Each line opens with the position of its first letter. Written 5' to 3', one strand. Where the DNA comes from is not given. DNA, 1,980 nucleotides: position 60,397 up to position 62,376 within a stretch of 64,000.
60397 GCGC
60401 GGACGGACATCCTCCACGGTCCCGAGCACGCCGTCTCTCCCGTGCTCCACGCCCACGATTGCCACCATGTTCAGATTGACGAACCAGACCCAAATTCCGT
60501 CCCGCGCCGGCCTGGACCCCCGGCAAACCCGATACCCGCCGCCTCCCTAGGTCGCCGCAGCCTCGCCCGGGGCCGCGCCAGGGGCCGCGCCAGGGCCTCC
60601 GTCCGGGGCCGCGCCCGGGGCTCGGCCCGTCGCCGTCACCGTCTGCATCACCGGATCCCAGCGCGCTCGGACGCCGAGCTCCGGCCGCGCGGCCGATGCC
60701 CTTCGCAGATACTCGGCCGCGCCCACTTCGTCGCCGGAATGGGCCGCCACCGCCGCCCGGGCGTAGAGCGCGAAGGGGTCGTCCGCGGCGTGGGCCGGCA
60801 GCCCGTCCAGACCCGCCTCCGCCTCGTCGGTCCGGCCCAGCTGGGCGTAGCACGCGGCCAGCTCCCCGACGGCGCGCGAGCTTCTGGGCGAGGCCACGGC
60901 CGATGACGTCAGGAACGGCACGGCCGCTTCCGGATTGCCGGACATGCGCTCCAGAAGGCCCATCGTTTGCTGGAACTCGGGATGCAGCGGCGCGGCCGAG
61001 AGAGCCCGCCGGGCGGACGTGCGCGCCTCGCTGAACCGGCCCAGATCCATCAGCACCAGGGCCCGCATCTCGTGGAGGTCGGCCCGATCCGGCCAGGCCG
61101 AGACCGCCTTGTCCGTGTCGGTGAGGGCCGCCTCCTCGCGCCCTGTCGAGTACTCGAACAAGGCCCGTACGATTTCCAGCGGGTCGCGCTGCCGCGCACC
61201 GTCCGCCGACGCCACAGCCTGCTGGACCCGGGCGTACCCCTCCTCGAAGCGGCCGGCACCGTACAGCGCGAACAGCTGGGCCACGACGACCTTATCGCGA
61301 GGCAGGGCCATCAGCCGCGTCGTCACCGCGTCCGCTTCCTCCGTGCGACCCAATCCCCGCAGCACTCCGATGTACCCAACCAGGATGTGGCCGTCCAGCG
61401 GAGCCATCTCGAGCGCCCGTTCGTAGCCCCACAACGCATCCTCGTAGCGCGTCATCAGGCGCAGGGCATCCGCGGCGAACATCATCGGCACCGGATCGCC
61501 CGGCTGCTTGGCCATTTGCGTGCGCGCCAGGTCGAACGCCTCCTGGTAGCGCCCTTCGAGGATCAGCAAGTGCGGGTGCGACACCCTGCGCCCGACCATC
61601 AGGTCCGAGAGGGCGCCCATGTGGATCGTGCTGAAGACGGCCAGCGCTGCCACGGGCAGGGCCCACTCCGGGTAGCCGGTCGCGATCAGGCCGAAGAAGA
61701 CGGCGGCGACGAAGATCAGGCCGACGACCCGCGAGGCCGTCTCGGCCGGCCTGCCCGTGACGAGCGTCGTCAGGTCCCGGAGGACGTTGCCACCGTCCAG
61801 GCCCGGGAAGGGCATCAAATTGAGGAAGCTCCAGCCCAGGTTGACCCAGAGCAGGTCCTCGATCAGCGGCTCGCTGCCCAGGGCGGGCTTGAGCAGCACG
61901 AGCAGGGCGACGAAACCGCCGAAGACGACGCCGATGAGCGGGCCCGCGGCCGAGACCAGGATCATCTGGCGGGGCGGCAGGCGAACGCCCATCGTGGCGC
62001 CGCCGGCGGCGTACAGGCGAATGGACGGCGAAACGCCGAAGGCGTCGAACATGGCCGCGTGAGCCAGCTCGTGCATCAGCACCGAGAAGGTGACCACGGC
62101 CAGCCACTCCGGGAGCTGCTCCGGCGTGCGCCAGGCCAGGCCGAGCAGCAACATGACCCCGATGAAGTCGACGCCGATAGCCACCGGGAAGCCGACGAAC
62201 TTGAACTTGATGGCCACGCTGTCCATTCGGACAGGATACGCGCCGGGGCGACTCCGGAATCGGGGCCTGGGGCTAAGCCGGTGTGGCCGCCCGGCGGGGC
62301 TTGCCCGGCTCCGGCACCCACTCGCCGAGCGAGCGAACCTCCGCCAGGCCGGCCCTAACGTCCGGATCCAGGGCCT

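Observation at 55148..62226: Minus-strand block: two M50 site-2-protease/TPR paralogs bracket an ECF sigma / giant anti-sigma pair, followed by TlpA-like redoxin and CcdA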

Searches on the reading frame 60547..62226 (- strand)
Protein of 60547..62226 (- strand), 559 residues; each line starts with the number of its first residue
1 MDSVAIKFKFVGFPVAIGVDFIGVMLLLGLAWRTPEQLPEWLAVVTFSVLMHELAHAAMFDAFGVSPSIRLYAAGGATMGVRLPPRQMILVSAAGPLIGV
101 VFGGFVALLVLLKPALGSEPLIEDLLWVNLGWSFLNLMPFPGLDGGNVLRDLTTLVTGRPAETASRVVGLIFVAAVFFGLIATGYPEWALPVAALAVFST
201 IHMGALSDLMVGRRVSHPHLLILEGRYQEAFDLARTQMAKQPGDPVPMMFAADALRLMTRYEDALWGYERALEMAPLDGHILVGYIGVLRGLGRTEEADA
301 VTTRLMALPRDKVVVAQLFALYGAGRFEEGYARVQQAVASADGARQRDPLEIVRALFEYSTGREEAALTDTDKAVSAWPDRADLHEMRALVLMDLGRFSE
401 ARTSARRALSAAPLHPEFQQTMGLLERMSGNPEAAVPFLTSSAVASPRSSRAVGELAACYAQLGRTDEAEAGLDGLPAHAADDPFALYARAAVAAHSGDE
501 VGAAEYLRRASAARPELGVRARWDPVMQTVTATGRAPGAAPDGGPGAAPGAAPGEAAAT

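Call 3: search_protein_families(library=pfam, proteins=[window:60547-62226:-], max_evalue=0.01)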
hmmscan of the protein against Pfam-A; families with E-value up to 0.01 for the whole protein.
window:60547-62226:- (559 aa): 16 families
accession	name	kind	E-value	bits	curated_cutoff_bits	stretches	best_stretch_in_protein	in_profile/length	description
PF14559.12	TPR_19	-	7.1e-21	74.8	25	1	428-488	3-63/68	Tetratricopeptide repeat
PF07719.23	TPR_2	-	1.4e-10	40.9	27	1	382-413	1-32/34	Tetratricopeptide repeat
PF02163.28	Peptidase_M50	-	4.1e-10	39.8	27.2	1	120-174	161-215/221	Peptidase family M50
PF13428.12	TPR_14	-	5.4e-10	39.4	23.5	1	383-421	2-40/44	Tetratricopeptide repeat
PF13432.12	TPR_16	-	3.2e-09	37.5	32.7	2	387-442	2-57/65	Tetratricopeptide repeat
PF13429.12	TPR_15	-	6.7e-07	29.5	26.2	1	344-470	142-268/280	Tetratricopeptide repeat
PF13431.12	TPR_17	-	8e-07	29.3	24.4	0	446-471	9-34/34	Tetratricopeptide repeat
PF00515.34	TPR_1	-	2.8e-06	27.3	27.8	0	385-413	4-32/34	Tetratricopeptide repeat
PF13176.12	TPR_7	-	3e-06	27.3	27.9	0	220-245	8-35/36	Tetratricopeptide repeat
PF23914.1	TPR_CcmH_CycH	-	9.6e-06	26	42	1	235-330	40-135/158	Cytochrome c-type biogenesis protein H TPR domain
PF13181.12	TPR_8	-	6.5e-05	23.2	25.7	0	383-413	2-32/34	Tetratricopeptide repeat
PF13424.12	TPR_12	-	7.6e-05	23.3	30.1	0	382-440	3-69/77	Tetratricopeptide repeat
PF12895.13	ANAPC3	-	0.00067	20.3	27.2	0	397-474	4-80/82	Anaphase-promoting complex, cyclosome, subunit 3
PF25064.1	ARM_TT21_5th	-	0.0011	19.8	27.8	0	252-345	8-99/117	TT21 fifth ARM repeats domain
PF21545.3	T7SS_EccA1_N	-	0.003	17.3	27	0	321-384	178-240/272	T7SS, ESX-1 secretion system protein EccA1, N-terminal domain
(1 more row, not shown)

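Call 14: search_protein_families(library=ncbifam, proteins=[window:60547-62226:-], max_evalue=0.01)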
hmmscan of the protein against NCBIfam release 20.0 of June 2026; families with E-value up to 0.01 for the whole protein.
window:60547-62226:- (559 aa): 14 families
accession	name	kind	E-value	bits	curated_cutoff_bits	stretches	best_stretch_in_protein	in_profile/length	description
TIGR02917.1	PEP_TPR_lipo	equivalog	8.2e-18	63.7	312.2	2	351-518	230-397/899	XrtA/PEP-CTERM system TPR-repeat protein PrsT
TIGR02521.1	type_IV_pilW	equivalog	2.2e-10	40.5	154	1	360-511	43-196/234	type IV pilus biogenesis/stability protein PilW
TIGR03939.1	PGA_TPR_OMP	equivalog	3.2e-09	35.6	366.65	2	379-478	392-491/800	poly-beta-1,6 N-acetyl-D-glucosamine export porin PgaA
TIGR02552.1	LcrH_SycD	equivalog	2e-07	30.8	104.8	1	392-489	28-126/136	SycD/LcrH family type III secretion system chaperone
NF041824.1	daptide_HExxH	equivalog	8.6e-07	28.4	300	1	43-145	165-276/379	daptide biosynthesis intramembrane metalloprotease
NF040959.1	MamA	equivalog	9.8e-07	28.4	200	1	360-469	83-192/204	magnetosome protein MamA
NF052415.1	T3SS_chap_SctY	equivalog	5.4e-06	26.9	70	0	352-410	44-105/106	type III secretion apparatus assembly chaperone SctY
NF008520.0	PRK11447.1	equivalog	0.00024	19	858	0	404-474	253-327/1157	cellulose synthase complex outer membrane protein BcsC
NF011721.1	PRK15174.1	equivalog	0.00031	19.1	1200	1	227-471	126-373/656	Vi polysaccharide transport protein VexE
NF047558.1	TPR_END_plus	domain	0.00047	20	32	0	486-525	1-40/56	TPR end-of-group domain-containing protein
NF033762.1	social_mot_Tgl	equivalog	0.001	18.4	225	0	325-470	45-190/252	social motility TPR repeat lipoprotein Tgl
NF008757.0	PRK11788.1-5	equivalog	0.0021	17.3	363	1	394-523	192-321/388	lipopolysaccharide assembly protein LapB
NF033920.0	C39_PA2778_fam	equivalog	0.0052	16.2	150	0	358-412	200-254/255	PA2778 family cysteine peptidase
NF007468.0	PRK10049.1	equivalog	0.0099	14.1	1043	0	249-341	105-198/817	poly-beta-1,6 N-acetyl-D-glucosamine export porin PgaA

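Call 57: find_homologous_proteins(query=window:60550-62226:-)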
Query window:60550-62226:- (559 aa): 35 proteins with E <= 0.001 among 8000 candidates.
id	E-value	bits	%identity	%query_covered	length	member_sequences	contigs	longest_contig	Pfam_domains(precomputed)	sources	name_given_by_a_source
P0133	0.0e+0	1099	91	100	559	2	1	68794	PF14559.13,PF13431.13,PF13432.13,PF02163.29,PF13428.13,PF13181.13,PF07719.24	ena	-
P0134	4.3e-198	678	60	95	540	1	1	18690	PF14559.13,PF13432.13,PF02163.29,PF13428.13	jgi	jgi:tetratricopeptide (TPR) repeat protein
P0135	2.6e-165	569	54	95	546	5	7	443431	PF14559.13,PF13432.13,PF02163.29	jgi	jgi:Flp pilus assembly protein TadD/Zn-dependent protease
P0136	5.5e-160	552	54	95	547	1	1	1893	PF14559.13,PF12895.14,PF13432.13,PF02163.29,PF13428.13,PF07719.24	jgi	jgi:Flp pilus assembly protein TadD/Zn-dependent protease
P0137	9.3e-160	551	53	95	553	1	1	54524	PF14559.13,PF02163.29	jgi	jgi:tetratricopeptide (TPR) repeat protein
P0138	1.4e-159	550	53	94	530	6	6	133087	PF14559.13,PF12895.14,PF13432.13,PF02163.29,PF13428.13,PF07719.24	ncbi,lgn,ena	-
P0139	2.2e-159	550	53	95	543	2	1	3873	PF14559.13,PF13371.13,PF02163.29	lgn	-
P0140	6.8e-149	515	49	95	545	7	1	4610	PF14559.13,PF13371.13,PF02163.29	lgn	-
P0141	4.3e-145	503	50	97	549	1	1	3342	PF14559.13,PF13431.13,PF23914.2,PF12895.14,PF13424.13,PF13432.13,PF02163.29,PF13428.13,PF13181.13,PF07719.24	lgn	-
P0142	8.7e-143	495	48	94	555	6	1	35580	PF14559.13,PF13431.13,PF13371.13,PF00515.35,PF13432.13,PF02163.29,PF13428.13,PF13181.13,PF07719.24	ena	-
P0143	5.7e-141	489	48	95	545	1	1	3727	PF14559.13,PF13371.13,PF02163.29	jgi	jgi:tetratricopeptide (TPR) repeat protein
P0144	1.2e-138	481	47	95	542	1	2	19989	PF14559.13,PF13431.13,PF13371.13,PF13424.13,PF13432.13,PF02163.29,PF13428.13,PF07719.24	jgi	jgi:tetratricopeptide (TPR) repeat protein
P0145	1.7e-131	458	45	95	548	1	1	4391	PF14559.13,PF13371.13,PF12895.14,PF13432.13,PF02163.29,PF13428.13,PF07719.24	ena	-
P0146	2.4e-131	457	45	95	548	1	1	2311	PF14559.13,PF13431.13,PF13371.13,PF12895.14,PF13432.13,PF02163.29,PF13428.13,PF07719.24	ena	-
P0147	3.0e-75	272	37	94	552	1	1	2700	PF14559.13,PF00515.35,PF13432.13,PF13428.13,PF07719.24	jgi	jgi:tetratricopeptide (TPR) repeat protein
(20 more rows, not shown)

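Call 58: find_encoding_contigs(protein=P0135, flank=7000, max_places=1)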
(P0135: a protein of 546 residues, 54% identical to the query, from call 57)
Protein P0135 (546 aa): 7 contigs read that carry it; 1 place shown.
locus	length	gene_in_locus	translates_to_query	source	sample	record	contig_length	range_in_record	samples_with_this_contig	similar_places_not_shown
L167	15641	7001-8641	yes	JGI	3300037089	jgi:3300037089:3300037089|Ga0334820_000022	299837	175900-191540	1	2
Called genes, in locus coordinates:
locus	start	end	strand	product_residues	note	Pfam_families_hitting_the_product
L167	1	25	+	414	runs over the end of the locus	PF00988:CPSase_sm_chain, PF00117:GATase, PF07722:Peptidase_C26 (faint)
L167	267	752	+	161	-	PF14512:TM1586_NiRdase (faint), PF00881:Nitroreductase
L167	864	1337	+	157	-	PF06414:Zeta_toxin (weak), PF08433:KTI12 (weak), PF13238:AAA_18, PF13671:AAA_33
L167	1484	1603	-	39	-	-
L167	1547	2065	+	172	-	PF00583:Acetyltransf_1, PF13508:Acetyltransf_7 (faint)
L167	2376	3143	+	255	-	-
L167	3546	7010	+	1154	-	PF25596:CPSase_L_D1, PF02786:CPSase_L_D2, PF02787:CPSase_L_D3, PF25596:CPSase_L_D1, PF02655:ATP-grasp_3, PF02786:CPSase_L_D2, PF15632:ATPgrasp_Ter, PF02142:MGS, +2 more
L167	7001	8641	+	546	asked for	PF02163:Peptidase_M50, PF13432:TPR_16 (faint), PF14559:TPR_19 (weak)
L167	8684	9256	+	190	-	PF04542:Sigma70_r2, PF08281:Sigma70_r4_2, PF04545:Sigma70_r4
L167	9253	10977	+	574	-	PF13462:Thioredoxin_4, PF01323:DSBA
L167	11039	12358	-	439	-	PF07690:MFS_1, PF12832:MFS_1_like (weak), PF13347:MFS_2 (weak), PF07690:MFS_1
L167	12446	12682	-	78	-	-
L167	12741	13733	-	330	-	PF01022:HTH_5, PF12802:MarR_2 (weak), PF12840:HTH_20, PF13412:HTH_24 (weak), PF09339:HTH_IclR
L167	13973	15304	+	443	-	PF00675:Peptidase_M16, PF05193:Peptidase_M16_C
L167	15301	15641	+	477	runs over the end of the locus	PF00675:Peptidase_M16, PF05193:Peptidase_M16_C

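Call 59: find_encoding_contigs(protein=P0138, flank=7000, max_places=1)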
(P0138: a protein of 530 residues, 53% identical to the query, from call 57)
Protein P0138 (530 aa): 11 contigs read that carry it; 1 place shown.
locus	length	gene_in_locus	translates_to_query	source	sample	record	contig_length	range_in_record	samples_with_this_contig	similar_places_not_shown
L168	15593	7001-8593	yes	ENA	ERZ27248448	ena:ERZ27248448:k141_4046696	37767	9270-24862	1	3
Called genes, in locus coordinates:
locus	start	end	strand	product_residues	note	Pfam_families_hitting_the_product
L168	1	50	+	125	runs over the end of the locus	PF00903:Glyoxalase, PF18029:Glyoxalase_6 (weak)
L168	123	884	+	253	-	PF01209:Ubie_methyltran (weak), PF13489:Methyltransf_23, PF13847:Methyltransf_31, PF08241:Methyltransf_11, PF08242:Methyltransf_12 (weak), PF13649:Methyltransf_25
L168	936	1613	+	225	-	PF04250:DUF429 (faint)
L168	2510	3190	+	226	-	PF08241:Methyltransf_11 (weak), PF13649:Methyltransf_25 (weak)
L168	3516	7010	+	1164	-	PF25596:CPSase_L_D1, PF02786:CPSase_L_D2, PF02787:CPSase_L_D3, PF25596:CPSase_L_D1, PF02655:ATP-grasp_3, PF02786:CPSase_L_D2, PF15632:ATPgrasp_Ter, PF02142:MGS, +1 more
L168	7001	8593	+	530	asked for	PF02163:Peptidase_M50 (weak), PF07719:TPR_2 (faint), PF12895:ANAPC3 (faint), PF13428:TPR_14 (faint), PF13432:TPR_16 (weak), PF14559:TPR_19 (weak)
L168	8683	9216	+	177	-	PF04542:Sigma70_r2, PF08281:Sigma70_r4_2, PF04545:Sigma70_r4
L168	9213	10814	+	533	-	PF22599:SecDF_P1_head, PF13462:Thioredoxin_4, PF01323:DSBA (faint)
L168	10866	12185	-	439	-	PF07690:MFS_1, PF12832:MFS_1_like (weak), PF13347:MFS_2 (weak), PF07690:MFS_1 (weak)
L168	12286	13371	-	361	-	PF01022:HTH_5, PF09339:HTH_IclR, PF12802:MarR_2 (weak), PF12840:HTH_20, PF13412:HTH_24 (weak)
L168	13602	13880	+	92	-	PF06013:WXG100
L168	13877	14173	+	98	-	PF10824:T7SS_ESX_EspC (weak), PF06013:WXG100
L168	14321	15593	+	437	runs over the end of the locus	PF00675:Peptidase_M16, PF05193:Peptidase_M16_C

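Call 60: find_encoding_contigs(protein=P0134, flank=7000, max_places=1)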
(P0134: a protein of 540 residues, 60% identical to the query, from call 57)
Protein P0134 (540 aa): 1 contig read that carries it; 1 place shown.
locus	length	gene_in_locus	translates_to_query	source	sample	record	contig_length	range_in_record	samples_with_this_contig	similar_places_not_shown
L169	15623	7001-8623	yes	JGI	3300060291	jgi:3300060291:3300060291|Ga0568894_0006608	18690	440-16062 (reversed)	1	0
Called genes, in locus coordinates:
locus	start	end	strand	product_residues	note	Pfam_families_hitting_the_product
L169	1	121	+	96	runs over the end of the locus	PF05016:ParE_toxin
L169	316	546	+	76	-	PF09720:Unstab_antitox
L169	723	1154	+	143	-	-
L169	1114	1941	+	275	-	-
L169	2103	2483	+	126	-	-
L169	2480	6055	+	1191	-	PF25596:CPSase_L_D1, PF02786:CPSase_L_D2, PF02787:CPSase_L_D3, PF25596:CPSase_L_D1, PF02655:ATP-grasp_3 (weak), PF02786:CPSase_L_D2, PF15632:ATPgrasp_Ter, PF02142:MGS, +2 more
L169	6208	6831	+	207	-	PF08534:Redoxin, PF00578:AhpC-TSA (weak)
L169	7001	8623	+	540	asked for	PF02163:Peptidase_M50 (faint), PF13428:TPR_14 (faint), PF14559:TPR_19 (weak), PF13432:TPR_16 (weak)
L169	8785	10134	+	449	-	PF02163:Peptidase_M50 (faint)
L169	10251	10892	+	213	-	PF08534:Redoxin, PF00578:AhpC-TSA, PF02630:SCO1-SenC (weak)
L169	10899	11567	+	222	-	PF02683:DsbD_TM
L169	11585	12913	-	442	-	PF07690:MFS_1, PF12832:MFS_1_like, PF13347:MFS_2, PF07690:MFS_1, PF12832:MFS_1_like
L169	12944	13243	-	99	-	-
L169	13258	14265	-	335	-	PF01022:HTH_5, PF12840:HTH_20, PF13412:HTH_24 (weak), PF09339:HTH_IclR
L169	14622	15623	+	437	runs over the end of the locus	PF00675:Peptidase_M16, PF05193:Peptidase_M16_C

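Call 63: search_protein_families(library=pfam, proteins=[L167:9253-10977:+], max_evalue=0.001)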
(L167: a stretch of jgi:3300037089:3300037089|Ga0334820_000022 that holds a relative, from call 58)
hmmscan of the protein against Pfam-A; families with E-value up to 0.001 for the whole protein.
L167:9253-10977:+ (574 aa): 3 families
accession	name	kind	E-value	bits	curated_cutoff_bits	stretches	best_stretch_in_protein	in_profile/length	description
PF13462.12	Thioredoxin_4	-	4.1e-26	92.6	23.2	1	368-537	5-164/165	Thioredoxin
PF01323.26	DSBA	-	2e-09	37.9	25.6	1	379-536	1-190/191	DSBA-like thioredoxin domain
PF22599.2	SecDF_P1_head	-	6.4e-05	23.3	27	1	235-330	20-114/114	SecDF, P1 head subdomain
